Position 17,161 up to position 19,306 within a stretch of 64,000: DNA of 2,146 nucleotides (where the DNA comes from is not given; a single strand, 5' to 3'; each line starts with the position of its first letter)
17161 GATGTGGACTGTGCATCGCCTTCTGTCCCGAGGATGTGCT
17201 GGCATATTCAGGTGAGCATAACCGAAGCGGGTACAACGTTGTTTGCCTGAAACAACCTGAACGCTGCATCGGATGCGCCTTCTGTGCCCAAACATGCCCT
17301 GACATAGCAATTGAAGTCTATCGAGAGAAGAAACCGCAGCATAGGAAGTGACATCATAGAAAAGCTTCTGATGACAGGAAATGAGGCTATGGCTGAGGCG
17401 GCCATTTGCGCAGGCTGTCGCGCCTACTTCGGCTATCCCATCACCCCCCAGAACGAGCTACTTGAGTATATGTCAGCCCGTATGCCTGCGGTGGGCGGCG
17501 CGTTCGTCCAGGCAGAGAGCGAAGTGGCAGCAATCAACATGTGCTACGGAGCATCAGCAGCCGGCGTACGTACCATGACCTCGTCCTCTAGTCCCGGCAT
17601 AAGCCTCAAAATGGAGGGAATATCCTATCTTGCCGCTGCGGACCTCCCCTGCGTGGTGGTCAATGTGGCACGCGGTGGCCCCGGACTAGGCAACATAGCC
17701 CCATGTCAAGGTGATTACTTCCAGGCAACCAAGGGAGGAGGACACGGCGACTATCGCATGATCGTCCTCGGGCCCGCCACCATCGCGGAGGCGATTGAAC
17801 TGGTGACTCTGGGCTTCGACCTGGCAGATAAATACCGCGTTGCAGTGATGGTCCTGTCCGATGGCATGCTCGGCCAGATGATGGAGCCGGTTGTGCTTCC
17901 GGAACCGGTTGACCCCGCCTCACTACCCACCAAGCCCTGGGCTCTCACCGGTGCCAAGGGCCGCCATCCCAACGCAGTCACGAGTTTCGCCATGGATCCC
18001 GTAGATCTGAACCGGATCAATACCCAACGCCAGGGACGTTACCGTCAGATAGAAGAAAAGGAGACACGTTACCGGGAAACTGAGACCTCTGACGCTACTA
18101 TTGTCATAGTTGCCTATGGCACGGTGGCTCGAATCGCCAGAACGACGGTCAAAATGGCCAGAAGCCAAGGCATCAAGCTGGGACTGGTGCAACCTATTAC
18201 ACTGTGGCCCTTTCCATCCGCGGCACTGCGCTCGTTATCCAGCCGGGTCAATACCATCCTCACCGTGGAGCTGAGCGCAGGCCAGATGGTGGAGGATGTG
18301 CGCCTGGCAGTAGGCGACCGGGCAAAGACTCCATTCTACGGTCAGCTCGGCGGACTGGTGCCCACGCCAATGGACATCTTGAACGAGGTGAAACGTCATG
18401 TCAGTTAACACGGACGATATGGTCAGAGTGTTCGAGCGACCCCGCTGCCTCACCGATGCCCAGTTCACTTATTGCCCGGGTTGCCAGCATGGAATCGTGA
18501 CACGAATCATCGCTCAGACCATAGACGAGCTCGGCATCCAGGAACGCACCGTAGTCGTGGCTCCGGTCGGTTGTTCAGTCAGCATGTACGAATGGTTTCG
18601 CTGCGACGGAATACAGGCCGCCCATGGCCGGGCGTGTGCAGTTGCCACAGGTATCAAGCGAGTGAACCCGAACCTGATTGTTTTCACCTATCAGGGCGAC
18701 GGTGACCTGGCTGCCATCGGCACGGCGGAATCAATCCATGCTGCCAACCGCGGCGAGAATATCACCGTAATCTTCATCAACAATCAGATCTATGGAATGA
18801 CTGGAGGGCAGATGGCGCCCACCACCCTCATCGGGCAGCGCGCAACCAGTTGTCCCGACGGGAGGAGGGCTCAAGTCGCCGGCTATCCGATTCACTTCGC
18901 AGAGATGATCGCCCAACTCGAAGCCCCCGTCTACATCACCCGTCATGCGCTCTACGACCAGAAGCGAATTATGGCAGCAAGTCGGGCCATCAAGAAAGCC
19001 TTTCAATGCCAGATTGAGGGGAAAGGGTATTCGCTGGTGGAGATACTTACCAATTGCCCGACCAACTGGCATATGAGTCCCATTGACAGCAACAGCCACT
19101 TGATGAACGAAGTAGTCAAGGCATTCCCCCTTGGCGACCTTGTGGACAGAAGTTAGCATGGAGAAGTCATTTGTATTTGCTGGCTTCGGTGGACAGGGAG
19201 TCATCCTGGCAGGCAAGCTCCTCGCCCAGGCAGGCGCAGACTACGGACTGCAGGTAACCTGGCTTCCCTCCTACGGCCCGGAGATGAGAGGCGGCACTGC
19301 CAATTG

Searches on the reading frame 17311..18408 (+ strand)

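Call 65: search_protein_families(library=pfam, proteins=[window:17311-18408:+], max_evalue=0.00001)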
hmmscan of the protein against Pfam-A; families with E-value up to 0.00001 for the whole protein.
window:17311-18408:+ (365 aa): 3 families
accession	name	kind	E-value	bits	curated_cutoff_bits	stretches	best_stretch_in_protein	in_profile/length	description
PF01855.24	POR_N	-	3.1e-47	161.7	27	1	29-215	1-186/231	Pyruvate flavodoxin/ferredoxin oxidoreductase, thiamine diP-bdg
PF17147.9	PFOR_II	-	4.5e-23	82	27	1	262-356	1-102/102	Pyruvate:ferredoxin oxidoreductase core domain II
PF02780.25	Transketolase_C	-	6.6e-06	26.5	25.9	0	260-320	8-68/124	Transketolase, C-terminal domain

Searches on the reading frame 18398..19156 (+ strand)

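Call 65: search_protein_families(library=pfam, proteins=[window:18398-19156:+], max_evalue=0.00001)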
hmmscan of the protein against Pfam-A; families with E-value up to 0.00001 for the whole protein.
window:18398-19156:+ (252 aa): 1 family
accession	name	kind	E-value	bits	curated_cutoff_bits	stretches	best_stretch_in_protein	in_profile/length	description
PF02775.26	TPP_enzyme_C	-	9.7e-22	77.8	21.9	1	63-216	18-151/151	Thiamine pyrophosphate enzyme, C-terminal TPP binding domain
